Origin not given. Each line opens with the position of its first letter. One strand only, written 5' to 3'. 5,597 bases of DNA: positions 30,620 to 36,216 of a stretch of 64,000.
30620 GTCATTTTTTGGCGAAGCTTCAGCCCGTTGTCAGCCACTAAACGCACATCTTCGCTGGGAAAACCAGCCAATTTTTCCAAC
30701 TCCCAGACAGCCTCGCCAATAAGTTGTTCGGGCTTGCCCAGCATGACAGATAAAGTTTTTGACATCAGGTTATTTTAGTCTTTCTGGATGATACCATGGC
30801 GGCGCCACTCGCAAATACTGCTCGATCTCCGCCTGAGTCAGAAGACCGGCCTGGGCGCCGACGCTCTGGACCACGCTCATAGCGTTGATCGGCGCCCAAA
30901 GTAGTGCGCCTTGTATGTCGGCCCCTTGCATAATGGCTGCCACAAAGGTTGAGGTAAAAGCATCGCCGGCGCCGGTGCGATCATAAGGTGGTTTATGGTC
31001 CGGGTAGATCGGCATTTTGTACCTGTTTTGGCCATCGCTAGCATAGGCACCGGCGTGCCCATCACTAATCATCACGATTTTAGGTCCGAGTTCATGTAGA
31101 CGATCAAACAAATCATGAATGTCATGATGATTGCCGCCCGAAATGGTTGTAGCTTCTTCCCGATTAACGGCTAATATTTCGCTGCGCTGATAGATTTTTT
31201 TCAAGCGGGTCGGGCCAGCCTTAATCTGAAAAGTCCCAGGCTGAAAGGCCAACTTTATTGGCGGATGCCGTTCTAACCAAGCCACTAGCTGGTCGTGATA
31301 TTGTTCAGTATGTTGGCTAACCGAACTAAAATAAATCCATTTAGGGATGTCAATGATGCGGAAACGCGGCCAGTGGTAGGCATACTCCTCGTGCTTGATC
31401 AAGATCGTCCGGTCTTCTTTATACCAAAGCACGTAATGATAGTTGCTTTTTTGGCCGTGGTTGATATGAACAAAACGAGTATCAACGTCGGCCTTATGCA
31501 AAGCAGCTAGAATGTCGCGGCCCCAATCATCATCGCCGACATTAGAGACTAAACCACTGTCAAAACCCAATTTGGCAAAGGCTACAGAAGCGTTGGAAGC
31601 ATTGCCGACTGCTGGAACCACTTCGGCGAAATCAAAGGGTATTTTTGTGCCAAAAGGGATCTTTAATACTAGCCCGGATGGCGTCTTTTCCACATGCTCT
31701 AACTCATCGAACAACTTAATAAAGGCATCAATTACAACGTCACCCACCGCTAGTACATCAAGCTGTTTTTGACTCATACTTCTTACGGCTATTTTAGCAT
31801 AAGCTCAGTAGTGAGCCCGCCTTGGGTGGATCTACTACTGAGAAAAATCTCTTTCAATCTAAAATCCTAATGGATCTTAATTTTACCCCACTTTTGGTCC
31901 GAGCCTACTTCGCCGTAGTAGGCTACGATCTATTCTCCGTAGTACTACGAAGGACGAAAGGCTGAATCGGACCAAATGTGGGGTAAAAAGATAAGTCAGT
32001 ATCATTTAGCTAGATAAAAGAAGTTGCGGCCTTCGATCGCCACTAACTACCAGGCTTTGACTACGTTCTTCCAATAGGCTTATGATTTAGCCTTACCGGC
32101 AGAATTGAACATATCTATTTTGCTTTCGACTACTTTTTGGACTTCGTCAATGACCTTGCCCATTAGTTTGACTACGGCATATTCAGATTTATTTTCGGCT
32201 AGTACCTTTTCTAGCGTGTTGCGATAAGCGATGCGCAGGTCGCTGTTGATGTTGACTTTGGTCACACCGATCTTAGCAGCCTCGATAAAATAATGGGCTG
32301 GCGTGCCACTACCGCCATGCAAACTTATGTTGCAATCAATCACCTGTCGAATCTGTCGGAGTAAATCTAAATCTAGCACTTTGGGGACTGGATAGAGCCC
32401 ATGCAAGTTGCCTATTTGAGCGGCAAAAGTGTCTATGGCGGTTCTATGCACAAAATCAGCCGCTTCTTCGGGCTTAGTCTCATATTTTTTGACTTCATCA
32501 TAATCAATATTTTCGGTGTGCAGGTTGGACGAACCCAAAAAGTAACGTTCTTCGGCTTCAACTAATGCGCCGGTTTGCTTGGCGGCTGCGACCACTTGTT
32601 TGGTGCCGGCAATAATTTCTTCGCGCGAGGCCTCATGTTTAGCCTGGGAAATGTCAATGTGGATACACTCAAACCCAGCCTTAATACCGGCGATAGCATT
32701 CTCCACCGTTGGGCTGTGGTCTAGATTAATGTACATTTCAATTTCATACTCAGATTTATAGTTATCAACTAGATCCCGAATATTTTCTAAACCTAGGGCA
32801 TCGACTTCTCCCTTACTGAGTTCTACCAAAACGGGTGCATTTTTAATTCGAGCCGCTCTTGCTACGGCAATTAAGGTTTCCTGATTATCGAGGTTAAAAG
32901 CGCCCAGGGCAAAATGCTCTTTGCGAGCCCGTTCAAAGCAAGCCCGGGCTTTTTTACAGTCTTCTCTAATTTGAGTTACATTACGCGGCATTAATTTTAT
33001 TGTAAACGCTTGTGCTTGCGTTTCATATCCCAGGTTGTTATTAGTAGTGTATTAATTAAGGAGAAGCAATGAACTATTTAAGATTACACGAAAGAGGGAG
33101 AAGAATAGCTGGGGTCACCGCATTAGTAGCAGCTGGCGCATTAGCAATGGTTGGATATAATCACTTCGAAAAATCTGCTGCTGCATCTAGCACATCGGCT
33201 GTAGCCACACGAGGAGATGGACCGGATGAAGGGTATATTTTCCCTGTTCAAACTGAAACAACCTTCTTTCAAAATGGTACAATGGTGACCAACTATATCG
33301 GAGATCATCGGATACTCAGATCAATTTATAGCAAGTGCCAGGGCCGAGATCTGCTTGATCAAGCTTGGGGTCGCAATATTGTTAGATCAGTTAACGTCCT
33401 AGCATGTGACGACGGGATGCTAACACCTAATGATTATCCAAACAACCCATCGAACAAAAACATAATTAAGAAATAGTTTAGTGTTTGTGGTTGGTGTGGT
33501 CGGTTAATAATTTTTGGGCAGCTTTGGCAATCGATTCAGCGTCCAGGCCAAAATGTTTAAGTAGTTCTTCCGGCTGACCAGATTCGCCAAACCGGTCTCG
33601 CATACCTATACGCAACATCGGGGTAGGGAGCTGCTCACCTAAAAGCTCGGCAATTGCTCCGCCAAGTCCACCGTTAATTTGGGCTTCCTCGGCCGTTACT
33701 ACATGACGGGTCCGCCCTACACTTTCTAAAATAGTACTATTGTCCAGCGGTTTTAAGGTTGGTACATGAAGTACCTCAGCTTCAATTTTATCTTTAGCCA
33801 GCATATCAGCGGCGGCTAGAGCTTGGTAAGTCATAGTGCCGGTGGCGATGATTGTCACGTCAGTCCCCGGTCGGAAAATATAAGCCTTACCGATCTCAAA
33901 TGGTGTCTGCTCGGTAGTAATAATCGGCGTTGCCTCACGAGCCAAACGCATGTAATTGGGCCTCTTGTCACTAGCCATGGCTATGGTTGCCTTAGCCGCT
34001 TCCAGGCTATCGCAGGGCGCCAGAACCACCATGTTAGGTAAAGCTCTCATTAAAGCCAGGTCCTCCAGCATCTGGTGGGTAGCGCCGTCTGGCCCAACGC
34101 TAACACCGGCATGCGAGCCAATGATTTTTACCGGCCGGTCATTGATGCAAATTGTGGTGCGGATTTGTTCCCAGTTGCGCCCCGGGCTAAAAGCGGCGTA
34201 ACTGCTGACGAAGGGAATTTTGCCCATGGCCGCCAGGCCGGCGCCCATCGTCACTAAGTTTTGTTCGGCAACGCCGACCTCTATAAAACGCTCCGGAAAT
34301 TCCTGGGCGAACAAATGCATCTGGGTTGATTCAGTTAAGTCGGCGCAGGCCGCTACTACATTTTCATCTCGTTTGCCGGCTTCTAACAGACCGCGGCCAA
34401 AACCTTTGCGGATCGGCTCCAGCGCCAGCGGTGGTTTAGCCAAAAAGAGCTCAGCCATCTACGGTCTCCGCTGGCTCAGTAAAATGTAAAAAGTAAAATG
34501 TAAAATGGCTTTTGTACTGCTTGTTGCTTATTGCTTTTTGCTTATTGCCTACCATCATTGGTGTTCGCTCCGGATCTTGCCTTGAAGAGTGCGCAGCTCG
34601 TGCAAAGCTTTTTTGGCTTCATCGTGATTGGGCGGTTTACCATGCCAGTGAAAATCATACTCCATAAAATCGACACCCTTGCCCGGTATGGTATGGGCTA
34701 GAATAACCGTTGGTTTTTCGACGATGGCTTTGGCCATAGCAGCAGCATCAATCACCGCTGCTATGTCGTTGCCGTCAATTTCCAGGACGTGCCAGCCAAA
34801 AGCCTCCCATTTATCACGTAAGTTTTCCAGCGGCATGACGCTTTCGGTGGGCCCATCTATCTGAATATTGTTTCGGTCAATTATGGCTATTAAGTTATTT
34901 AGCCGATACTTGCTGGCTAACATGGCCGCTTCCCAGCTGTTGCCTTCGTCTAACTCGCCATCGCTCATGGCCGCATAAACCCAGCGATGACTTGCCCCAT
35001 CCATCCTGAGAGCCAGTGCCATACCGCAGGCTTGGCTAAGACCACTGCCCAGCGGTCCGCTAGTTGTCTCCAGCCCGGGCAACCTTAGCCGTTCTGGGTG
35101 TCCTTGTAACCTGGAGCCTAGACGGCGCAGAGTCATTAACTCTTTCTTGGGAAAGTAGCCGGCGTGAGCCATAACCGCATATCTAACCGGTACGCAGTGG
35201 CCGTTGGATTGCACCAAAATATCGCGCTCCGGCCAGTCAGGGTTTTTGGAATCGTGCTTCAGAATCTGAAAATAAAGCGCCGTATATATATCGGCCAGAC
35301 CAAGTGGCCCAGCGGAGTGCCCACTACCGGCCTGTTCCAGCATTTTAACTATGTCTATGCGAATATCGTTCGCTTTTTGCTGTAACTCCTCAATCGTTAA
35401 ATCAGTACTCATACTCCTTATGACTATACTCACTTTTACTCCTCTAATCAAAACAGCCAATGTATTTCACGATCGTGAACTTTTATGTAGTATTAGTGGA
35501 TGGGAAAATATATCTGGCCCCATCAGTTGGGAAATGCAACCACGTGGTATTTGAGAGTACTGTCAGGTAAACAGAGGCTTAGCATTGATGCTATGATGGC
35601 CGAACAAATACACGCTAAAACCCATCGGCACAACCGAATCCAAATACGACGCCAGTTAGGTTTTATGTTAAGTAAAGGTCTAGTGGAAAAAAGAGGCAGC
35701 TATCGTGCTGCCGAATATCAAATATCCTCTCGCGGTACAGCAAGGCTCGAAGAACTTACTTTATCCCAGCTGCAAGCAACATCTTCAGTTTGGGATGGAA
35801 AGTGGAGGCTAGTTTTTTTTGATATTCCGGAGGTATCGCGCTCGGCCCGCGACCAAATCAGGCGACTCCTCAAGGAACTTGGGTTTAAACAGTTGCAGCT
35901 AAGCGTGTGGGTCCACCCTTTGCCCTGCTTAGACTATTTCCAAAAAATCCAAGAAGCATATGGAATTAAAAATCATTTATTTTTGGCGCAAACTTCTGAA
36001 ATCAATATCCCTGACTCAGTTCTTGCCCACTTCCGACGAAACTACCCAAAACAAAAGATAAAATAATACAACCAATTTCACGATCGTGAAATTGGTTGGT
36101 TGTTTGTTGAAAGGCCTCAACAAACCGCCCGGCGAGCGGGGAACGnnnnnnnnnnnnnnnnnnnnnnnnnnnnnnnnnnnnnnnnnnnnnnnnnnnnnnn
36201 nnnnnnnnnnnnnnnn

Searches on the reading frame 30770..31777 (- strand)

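Call 85: search_protein_families(library=pfam, proteins=[window:30770-31777:-], max_evalue=1e-8)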
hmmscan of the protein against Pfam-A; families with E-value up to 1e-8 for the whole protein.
window:30770-31777:- (335 aa): 1 family
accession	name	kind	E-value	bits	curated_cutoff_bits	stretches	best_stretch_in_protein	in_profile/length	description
PF00294.29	PfkB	-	2.8e-35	122.5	25.8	1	58-312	37-299/302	pfkB family carbohydrate kinase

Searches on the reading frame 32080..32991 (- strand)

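Call 85: search_protein_families(library=pfam, proteins=[window:32080-32991:-], max_evalue=1e-8)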
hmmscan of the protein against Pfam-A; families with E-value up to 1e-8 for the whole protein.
window:32080-32991:- (303 aa): 1 family
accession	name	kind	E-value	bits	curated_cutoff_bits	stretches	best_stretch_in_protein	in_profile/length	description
PF01116.26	F_bP_aldolase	-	1.3e-62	212.3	25.5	1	15-300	3-277/277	Fructose-bisphosphate aldolase class-II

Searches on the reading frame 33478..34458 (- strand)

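Call 85: search_protein_families(library=pfam, proteins=[window:33478-34458:-], max_evalue=1e-8)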
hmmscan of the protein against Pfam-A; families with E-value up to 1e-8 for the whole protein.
window:33478-34458:- (326 aa): 2 families
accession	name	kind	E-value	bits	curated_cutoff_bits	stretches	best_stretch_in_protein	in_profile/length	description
PF02779.29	Transket_pyr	-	9.1e-40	136.6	27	1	16-177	5-172/174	Transketolase, pyrimidine binding domain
PF02780.25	Transketolase_C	-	8e-37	126.3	25.9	1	190-310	1-124/124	Transketolase, C-terminal domain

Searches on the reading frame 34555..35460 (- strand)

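Call 85: search_protein_families(library=pfam, proteins=[window:34555-35460:-], max_evalue=1e-8)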
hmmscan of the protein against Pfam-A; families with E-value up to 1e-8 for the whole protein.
window:34555-35460:- (301 aa): 3 families
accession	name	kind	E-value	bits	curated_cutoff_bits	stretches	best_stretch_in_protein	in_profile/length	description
PF00456.26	Transketolase_N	-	9e-60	202.8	22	1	28-285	4-271/334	Transketolase, thiamine diphosphate binding domain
PF00676.26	E1_dh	-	7.6e-10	38.7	22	1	131-246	97-210/300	Dehydrogenase E1 component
PF13292.11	DXP_synthase_N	-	9e-10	38.7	21.2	1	20-208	12-182/274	1-deoxy-D-xylulose-5-phosphate synthase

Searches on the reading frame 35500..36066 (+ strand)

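Call 85: search_protein_families(library=pfam, proteins=[window:35500-36066:+], max_evalue=1e-8)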
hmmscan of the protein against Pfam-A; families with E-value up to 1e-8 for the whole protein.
window:35500-36066:+ (188 aa): 1 family
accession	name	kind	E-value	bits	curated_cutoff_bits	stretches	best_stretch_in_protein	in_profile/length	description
PF20803.2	PaaX_M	-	4.1e-23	81.7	24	1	97-168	3-74/83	PaaX protein central Cas2-like domain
